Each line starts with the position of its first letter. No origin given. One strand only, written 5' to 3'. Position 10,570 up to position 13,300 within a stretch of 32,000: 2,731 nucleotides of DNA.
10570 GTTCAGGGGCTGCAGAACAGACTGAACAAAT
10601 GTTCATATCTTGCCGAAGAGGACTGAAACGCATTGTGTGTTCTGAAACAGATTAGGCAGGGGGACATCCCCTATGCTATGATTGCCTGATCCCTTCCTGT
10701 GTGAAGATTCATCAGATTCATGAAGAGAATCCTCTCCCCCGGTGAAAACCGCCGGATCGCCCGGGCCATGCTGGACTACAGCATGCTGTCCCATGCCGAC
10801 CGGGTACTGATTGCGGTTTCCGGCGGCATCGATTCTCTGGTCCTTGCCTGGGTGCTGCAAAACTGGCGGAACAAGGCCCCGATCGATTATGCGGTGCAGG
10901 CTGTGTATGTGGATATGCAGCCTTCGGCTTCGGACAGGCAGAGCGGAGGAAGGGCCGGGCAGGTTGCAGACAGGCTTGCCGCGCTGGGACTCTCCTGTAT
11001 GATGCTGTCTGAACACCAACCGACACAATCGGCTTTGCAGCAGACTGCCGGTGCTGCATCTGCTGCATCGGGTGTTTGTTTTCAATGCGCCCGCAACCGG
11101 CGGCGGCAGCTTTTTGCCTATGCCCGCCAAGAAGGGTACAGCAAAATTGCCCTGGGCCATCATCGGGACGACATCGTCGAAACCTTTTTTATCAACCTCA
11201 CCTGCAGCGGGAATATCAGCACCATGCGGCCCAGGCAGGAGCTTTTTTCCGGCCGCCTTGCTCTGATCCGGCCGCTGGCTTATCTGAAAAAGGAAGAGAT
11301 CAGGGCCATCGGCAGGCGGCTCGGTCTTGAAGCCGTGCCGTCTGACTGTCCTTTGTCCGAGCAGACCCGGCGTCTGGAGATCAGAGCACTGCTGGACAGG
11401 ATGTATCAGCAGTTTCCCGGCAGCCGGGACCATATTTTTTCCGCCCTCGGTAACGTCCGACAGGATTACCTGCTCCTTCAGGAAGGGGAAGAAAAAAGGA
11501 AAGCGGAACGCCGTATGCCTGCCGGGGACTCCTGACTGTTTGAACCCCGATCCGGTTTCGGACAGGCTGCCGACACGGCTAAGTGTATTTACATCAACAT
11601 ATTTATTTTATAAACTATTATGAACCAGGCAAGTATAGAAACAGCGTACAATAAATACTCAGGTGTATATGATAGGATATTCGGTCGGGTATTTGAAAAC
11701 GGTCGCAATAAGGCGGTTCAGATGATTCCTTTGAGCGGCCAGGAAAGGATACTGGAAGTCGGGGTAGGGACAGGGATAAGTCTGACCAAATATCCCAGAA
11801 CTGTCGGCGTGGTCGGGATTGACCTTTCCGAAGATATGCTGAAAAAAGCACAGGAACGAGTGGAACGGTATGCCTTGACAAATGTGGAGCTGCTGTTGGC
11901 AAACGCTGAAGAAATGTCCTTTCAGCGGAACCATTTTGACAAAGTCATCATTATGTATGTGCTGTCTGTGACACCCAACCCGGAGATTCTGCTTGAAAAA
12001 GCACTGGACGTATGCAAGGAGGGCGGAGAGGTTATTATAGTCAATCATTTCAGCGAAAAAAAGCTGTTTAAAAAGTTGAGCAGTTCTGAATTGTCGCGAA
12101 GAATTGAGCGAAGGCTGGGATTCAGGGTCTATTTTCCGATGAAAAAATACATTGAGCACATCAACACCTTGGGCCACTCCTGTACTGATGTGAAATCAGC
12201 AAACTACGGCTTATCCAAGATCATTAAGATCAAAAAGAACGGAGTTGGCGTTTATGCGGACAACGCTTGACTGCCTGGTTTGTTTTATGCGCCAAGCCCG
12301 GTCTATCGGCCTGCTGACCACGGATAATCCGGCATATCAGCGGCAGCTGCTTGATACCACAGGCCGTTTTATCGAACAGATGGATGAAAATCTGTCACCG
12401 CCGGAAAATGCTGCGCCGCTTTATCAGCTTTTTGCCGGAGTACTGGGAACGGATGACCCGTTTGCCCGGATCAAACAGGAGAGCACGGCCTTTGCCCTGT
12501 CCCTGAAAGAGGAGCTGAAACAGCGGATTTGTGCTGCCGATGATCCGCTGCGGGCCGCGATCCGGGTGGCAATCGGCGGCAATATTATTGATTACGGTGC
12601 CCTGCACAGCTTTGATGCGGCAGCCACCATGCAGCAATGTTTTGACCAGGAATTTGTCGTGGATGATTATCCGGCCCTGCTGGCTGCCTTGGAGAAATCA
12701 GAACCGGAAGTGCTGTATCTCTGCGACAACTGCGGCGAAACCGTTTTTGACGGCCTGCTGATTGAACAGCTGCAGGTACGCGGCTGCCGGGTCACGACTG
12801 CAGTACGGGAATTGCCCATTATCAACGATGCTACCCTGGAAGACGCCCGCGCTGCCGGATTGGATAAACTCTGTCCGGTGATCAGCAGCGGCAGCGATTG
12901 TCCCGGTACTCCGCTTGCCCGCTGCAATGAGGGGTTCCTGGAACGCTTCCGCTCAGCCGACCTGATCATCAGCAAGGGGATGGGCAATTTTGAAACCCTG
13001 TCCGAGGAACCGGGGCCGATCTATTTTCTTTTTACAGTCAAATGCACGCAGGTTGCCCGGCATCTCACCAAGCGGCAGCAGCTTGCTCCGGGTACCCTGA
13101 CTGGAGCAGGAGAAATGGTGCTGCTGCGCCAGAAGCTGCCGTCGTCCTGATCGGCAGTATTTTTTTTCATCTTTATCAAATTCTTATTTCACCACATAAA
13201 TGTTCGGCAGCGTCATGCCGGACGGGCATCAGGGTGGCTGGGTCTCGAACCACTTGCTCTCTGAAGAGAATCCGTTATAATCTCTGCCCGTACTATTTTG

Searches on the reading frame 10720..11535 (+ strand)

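Call 29: search_protein_families(library=pfam, proteins=[window:10720-11535:+], max_evalue=0.001)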
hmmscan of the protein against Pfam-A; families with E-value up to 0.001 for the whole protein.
window:10720-11535:+ (271 aa): 1 family
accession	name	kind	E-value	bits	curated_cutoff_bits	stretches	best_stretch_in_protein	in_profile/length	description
PF01171.26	ATP_bind_3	-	7.2e-20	71.9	27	1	29-204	2-162/182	PP-loop family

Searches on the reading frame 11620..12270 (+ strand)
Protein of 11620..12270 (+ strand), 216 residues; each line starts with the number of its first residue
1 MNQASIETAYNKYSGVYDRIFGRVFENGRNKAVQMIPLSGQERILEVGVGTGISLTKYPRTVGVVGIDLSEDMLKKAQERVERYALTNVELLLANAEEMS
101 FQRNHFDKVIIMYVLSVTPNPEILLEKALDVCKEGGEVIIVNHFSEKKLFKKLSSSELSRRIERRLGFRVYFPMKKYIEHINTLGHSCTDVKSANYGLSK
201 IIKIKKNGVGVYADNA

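Call 29: search_protein_families(library=pfam, proteins=[window:11620-12270:+], max_evalue=0.001)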
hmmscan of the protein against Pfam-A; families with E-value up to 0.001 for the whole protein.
window:11620-12270:+ (216 aa): 10 families
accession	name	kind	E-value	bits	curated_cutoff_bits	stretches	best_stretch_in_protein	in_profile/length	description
PF13847.12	Methyltransf_31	-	1.5e-18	67.3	27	1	40-157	3-126/145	Methyltransferase domain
PF13649.12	Methyltransf_25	-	6.1e-18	65.8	27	1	44-136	1-97/97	Methyltransferase domain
PF08241.18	Methyltransf_11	-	4.1e-17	63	21.2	1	45-140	1-95/95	Methyltransferase domain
PF01209.24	Ubie_methyltran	-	7.3e-16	58.7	20.1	1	29-147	36-157/233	ubiE/COQ5 methyltransferase family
PF08242.18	Methyltransf_12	-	1.7e-12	48.4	30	1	45-137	1-97/98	Methyltransferase domain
PF13489.12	Methyltransf_23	-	2.4e-08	34.3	27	1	41-148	23-127/164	Methyltransferase domain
PF01135.25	PCMT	-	5.3e-08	33.3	20.3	1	32-157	65-188/210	Protein-L-isoaspartate(D-aspartate) O-methyltransferase (PCMT)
PF02390.23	Methyltransf_4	-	2.3e-05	24.4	24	1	43-113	4-80/173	Putative methyltransferase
PF07021.18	MetW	-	0.00019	21.6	21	1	42-134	15-104/193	Methionine biosynthesis protein MetW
PF02353.26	CMAS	-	0.00019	21.3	27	1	33-138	55-162/273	Mycolic acid cyclopropane synthetase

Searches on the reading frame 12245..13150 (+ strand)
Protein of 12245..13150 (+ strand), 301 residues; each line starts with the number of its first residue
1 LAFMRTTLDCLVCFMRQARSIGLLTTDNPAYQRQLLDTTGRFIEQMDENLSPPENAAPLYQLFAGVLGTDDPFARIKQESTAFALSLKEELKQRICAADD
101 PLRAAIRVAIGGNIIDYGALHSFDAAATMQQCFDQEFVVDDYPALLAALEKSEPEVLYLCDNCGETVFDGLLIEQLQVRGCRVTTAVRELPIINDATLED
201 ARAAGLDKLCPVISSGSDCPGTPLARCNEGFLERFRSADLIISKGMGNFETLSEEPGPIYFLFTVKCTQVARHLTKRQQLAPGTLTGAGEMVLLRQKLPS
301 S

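Call 29: search_protein_families(library=pfam, proteins=[window:12245-13150:+], max_evalue=0.001)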
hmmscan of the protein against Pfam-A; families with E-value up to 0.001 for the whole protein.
window:12245-13150:+ (301 aa): 1 family
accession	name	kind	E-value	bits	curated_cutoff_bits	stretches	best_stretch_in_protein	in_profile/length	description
PF01937.24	ARMT1-like_dom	-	4.2e-68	230.3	25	1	8-277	3-306/311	Damage-control phosphatase ARMT1-like domain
